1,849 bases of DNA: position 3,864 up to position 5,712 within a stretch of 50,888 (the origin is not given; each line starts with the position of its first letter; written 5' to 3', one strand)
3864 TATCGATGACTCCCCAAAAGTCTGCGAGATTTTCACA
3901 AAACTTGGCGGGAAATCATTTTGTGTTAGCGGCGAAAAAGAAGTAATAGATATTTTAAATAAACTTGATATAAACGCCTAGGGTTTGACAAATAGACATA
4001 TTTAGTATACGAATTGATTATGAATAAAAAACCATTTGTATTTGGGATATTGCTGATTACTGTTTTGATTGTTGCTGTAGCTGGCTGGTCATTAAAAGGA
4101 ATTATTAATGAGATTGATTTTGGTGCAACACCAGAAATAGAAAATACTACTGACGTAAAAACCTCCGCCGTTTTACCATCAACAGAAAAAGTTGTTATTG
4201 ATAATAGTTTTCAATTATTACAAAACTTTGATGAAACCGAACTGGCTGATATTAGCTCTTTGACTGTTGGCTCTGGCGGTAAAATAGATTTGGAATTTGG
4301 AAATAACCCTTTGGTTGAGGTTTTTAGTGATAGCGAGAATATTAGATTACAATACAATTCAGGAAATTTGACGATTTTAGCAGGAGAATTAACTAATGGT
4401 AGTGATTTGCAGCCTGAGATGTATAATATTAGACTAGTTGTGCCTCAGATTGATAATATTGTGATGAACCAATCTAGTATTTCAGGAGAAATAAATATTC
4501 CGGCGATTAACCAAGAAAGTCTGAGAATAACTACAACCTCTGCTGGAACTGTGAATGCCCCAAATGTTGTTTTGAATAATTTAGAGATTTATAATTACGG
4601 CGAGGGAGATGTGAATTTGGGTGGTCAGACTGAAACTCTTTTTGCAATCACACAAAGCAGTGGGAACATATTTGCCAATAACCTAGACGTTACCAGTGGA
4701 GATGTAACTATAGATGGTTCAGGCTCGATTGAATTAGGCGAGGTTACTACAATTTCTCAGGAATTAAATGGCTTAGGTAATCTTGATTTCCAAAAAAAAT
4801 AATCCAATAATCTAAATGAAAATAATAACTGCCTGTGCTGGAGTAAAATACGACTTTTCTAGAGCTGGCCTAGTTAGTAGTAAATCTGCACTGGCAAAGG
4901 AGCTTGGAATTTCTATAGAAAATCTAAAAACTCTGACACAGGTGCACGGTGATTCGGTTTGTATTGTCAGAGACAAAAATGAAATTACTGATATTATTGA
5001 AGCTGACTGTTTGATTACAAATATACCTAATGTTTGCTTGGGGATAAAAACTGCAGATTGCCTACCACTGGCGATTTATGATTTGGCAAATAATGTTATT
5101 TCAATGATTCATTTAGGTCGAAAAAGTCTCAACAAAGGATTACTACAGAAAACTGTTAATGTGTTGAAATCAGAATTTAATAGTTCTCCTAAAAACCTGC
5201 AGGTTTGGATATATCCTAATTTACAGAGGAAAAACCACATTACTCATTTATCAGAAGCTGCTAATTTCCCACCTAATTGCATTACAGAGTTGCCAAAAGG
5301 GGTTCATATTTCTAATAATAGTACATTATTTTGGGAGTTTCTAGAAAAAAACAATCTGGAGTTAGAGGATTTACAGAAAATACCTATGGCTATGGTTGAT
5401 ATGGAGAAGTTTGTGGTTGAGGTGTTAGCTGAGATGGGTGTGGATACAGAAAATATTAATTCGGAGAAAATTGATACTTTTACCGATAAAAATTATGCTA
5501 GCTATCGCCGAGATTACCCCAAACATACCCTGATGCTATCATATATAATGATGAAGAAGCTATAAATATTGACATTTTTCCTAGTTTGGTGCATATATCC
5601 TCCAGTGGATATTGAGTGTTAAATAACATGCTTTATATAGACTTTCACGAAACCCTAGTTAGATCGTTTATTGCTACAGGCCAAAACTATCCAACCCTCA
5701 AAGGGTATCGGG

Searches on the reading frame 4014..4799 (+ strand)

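Call 37: search_protein_families(library=pfam, proteins=[window:4014-4799:+], max_evalue=0.001)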
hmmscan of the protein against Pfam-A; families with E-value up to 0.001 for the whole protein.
window:4014-4799:+ (262 aa): 3 families
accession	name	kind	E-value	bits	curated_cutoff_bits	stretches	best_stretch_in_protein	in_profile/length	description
PF10988.14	DUF2807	-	4.7e-16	59.5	24.2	1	82-257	4-175/181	Putative auto-transporter adhesin, head GIN domain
PF13349.12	DUF4097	-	4.3e-06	26.7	22.9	1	108-236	78-192/247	Toastrack DUF4097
PF19923.4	DUF6386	-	0.00088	19.3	25.9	0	73-136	41-100/145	Family of unknown function (DUF6386)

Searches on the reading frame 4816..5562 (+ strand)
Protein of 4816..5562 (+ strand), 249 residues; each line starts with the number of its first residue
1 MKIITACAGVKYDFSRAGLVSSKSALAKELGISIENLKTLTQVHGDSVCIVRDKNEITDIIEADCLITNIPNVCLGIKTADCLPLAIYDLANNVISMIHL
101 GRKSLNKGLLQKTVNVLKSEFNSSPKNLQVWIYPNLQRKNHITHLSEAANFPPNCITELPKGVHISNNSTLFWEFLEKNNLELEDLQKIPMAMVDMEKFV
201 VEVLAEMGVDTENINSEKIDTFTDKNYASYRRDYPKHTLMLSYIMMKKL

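Call 37: search_protein_families(library=pfam, proteins=[window:4816-5562:+], max_evalue=0.001)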
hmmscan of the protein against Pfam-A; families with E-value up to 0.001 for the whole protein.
window:4816-5562:+ (249 aa): 1 family
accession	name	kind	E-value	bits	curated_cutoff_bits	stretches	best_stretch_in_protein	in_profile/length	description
PF02578.20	Cu-oxidase_4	-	4.5e-35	121.6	22.9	1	23-245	32-238/238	Multi-copper polyphenol oxidoreductase laccase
